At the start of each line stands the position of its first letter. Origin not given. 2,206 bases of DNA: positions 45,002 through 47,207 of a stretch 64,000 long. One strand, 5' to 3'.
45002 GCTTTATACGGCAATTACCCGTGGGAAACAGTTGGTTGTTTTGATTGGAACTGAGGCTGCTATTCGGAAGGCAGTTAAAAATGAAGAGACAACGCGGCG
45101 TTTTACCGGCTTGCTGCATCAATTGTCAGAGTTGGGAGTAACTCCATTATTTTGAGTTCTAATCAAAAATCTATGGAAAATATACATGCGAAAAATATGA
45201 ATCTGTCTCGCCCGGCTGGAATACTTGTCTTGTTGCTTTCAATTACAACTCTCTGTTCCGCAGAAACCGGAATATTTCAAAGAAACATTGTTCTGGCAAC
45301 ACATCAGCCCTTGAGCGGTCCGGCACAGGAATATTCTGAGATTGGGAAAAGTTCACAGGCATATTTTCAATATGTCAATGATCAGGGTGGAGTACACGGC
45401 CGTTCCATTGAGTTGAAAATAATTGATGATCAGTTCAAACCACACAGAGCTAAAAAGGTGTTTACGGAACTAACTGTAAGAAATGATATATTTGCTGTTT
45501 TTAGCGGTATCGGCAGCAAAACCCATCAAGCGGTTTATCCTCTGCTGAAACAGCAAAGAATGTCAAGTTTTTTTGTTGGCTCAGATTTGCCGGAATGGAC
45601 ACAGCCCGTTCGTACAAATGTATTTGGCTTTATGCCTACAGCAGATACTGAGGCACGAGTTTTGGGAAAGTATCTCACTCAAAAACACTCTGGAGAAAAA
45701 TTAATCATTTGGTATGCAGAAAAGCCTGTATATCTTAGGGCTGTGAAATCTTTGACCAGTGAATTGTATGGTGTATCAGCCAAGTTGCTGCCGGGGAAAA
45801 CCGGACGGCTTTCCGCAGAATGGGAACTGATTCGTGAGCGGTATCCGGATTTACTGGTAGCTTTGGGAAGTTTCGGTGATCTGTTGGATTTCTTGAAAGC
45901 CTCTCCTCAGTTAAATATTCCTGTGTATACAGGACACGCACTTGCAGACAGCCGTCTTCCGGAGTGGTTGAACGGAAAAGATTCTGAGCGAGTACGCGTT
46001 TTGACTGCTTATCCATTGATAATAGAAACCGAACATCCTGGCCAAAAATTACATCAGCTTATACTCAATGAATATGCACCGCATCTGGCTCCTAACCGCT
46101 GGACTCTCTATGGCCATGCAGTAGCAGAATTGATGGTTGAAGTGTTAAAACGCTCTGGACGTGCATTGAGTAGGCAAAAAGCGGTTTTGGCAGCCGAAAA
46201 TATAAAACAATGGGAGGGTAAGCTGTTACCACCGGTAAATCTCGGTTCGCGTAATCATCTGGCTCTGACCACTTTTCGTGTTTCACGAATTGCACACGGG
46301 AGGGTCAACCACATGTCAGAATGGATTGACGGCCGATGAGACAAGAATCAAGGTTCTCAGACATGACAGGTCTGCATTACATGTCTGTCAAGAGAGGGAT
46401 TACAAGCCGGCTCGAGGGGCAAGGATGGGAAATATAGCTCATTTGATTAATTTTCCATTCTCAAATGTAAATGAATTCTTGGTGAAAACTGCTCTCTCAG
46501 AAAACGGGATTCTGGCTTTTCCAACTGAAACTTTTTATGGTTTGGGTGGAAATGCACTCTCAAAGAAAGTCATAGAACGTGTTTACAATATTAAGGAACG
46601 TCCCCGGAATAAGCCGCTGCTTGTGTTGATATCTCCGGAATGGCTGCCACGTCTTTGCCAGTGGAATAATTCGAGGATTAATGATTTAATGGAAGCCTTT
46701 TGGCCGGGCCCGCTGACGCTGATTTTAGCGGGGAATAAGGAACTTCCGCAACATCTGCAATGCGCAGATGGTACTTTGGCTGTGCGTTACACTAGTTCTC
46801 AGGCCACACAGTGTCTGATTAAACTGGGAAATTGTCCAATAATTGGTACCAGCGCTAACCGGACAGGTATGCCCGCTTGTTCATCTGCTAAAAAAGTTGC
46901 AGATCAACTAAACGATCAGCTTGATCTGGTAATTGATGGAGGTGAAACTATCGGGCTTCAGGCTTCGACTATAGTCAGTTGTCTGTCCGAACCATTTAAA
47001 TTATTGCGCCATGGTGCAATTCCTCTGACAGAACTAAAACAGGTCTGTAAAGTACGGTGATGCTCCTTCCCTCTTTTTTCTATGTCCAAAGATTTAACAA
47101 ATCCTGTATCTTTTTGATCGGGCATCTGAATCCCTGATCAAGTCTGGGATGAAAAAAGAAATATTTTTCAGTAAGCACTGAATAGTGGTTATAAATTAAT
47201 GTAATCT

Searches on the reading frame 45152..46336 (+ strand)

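Call 56: search_protein_families(library=pfam, proteins=[window:45152-46336:+], max_evalue=0.001)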
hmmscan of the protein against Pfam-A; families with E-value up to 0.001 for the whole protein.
window:45152-46336:+ (395 aa): 1 family
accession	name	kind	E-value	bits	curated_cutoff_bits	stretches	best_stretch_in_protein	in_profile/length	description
PF13458.12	Peripla_BP_6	-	6.1e-31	108.8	31.7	1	51-381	7-339/343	Periplasmic binding protein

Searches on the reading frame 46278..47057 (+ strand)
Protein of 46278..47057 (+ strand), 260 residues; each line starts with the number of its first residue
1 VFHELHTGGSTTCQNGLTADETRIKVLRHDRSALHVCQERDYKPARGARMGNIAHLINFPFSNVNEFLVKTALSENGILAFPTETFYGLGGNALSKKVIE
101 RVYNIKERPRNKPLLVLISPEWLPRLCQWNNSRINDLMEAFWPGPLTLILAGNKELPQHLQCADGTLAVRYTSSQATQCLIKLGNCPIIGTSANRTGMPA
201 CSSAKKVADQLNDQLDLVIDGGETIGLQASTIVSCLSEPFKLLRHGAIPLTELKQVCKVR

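Call 57: search_protein_families(library=pfam, proteins=[window:46278-47057:+], max_evalue=0.001)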
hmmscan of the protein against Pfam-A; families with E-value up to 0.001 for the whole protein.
window:46278-47057:+ (260 aa): 1 family
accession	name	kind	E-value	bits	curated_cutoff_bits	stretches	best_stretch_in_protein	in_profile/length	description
PF01300.24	Sua5_yciO_yrdC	-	7.6e-47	159.5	25.1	1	72-246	2-178/178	Telomere recombination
